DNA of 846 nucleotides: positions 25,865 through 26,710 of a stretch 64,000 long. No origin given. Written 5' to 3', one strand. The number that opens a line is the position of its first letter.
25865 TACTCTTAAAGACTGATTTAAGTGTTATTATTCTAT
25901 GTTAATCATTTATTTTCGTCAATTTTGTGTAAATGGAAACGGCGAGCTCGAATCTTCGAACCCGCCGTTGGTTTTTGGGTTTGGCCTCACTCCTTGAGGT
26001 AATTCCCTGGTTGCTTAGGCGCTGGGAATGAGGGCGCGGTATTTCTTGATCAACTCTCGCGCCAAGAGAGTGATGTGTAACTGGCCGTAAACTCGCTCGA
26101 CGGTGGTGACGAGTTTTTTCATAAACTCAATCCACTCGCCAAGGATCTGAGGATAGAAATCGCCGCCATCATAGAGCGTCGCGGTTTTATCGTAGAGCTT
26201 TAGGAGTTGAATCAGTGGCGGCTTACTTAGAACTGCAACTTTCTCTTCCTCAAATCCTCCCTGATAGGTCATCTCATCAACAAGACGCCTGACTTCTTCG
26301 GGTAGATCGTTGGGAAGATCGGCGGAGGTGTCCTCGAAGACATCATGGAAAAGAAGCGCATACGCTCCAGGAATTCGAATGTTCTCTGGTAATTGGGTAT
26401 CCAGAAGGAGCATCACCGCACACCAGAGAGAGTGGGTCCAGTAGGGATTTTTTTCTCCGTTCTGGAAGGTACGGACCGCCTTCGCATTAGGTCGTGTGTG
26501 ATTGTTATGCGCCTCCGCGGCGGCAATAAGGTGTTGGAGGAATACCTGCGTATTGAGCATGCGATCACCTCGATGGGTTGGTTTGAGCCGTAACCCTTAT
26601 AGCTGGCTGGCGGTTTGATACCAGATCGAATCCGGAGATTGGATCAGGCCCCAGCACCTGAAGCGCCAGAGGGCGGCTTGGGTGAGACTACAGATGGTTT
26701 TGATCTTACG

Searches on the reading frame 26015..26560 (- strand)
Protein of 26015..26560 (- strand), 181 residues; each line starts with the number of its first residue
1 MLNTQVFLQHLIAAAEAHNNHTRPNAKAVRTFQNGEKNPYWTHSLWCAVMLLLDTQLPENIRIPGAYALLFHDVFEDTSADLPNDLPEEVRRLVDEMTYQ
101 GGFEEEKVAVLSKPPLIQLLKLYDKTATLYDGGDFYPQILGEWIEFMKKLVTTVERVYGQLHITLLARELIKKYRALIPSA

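Call 3: search_protein_families(library=pfam, proteins=[window:26015-26560:-], max_evalue=0.01)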
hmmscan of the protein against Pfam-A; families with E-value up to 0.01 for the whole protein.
window:26015-26560:- (181 aa): 0 families

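Call 4: search_protein_families(library=ncbifam, proteins=[window:26015-26560:-], max_evalue=0.01)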
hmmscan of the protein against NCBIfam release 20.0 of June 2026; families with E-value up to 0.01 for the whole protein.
window:26015-26560:- (181 aa): 0 families

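Call 47: search_protein_families(library=pfam, proteins=[window:26015-26560:-], max_evalue=10)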
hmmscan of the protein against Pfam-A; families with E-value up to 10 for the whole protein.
window:26015-26560:- (181 aa): 0 families

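Call 62: find_homologous_proteins(query=window:26015-26560:-, max_evalue=0.001)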
Query window:26015-26560:- (181 aa): 37 proteins with E <= 0.001 among 428 candidates.
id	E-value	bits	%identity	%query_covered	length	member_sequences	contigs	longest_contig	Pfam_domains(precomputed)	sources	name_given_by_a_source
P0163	1.5e-117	408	100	100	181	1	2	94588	-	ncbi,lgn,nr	ncbi:MAG: hypothetical protein HY093_04255 [Candidatus Liptonbacteria bacterium]|nr:hypothetical pro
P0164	3.9e-69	250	66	97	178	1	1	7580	-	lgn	-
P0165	2.0e-67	244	65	97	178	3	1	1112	-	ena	-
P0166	9.3e-67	242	60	99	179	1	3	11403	-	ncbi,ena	-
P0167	1.5e-66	241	64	98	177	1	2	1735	-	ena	-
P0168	3.4e-66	240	63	97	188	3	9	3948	-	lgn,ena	-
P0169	4.3e-66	240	62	97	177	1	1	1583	-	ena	-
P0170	9.5e-66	239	63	99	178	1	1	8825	-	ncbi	-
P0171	1.3e-65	238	65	97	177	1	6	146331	-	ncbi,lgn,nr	ncbi:MAG: hypothetical protein HYT98_02895 [Candidatus Sungbacteria bacterium]|nr:hypothetical prote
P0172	1.5e-65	238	63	98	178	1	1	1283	-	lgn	-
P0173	1.9e-65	238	64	98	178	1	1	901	-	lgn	-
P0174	2.6e-64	234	63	97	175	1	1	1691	-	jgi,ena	-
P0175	2.8e-64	234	62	98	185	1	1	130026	-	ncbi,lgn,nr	ncbi:MAG: hypothetical protein Q8P07_06040 [bacterium]|nr:hypothetical protein [bacterium]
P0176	3.2e-64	234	63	97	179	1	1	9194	-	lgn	-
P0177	8.3e-64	232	62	98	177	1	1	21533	-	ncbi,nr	ncbi:MAG: hypothetical protein Q7S12_04865 [bacterium]|nr:hypothetical protein [bacterium]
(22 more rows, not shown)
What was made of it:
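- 26015..26560 (-): 181-aa CPR-specific HD-like protein; probably not part of the pathway. 37 homologues, all unnamed except one JGI 'HD superfamily hydrolase' (call 62).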

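Call 63: find_encoding_contigs(protein=P0171, flank=5000, max_places=3)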
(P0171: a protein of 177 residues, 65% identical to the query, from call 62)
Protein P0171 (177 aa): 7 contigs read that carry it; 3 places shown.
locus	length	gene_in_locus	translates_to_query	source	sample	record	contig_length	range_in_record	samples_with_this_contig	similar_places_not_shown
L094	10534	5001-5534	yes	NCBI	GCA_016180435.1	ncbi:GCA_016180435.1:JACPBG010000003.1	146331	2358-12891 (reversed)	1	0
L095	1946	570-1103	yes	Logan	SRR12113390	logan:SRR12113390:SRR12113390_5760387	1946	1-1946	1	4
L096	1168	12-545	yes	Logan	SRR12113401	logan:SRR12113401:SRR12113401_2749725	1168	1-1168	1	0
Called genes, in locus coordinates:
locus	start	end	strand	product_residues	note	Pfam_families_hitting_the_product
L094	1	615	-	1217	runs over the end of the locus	PF00133:tRNA-synt_1, PF00300:His_Phos_1, PF00133:tRNA-synt_1, PF09334:tRNA-synt_1g, PF08264:Anticodon_1, PF19302:DUF5915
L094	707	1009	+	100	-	-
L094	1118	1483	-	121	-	-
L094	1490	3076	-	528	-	PF03485:Arg_tRNA_synt_N, PF00750:tRNA-synt_1d (weak), PF05746:DALR_1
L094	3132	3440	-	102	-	-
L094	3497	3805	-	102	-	-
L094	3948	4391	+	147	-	PF01668:SmpB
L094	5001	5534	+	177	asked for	-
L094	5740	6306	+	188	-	PF05198:IF3_N, PF00707:IF3_C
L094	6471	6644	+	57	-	PF01632:Ribosomal_L35p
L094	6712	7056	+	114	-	PF00453:Ribosomal_L20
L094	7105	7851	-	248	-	PF02535:Zip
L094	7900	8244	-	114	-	PF01035:DNA_binding_1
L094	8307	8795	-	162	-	PF00293:NUDIX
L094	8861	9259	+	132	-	-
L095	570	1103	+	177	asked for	-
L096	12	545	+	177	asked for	-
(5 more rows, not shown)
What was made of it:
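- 26015..26560 (-): Elsewhere it sits beside smpB, infC, rpmI and rplT (call 63).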
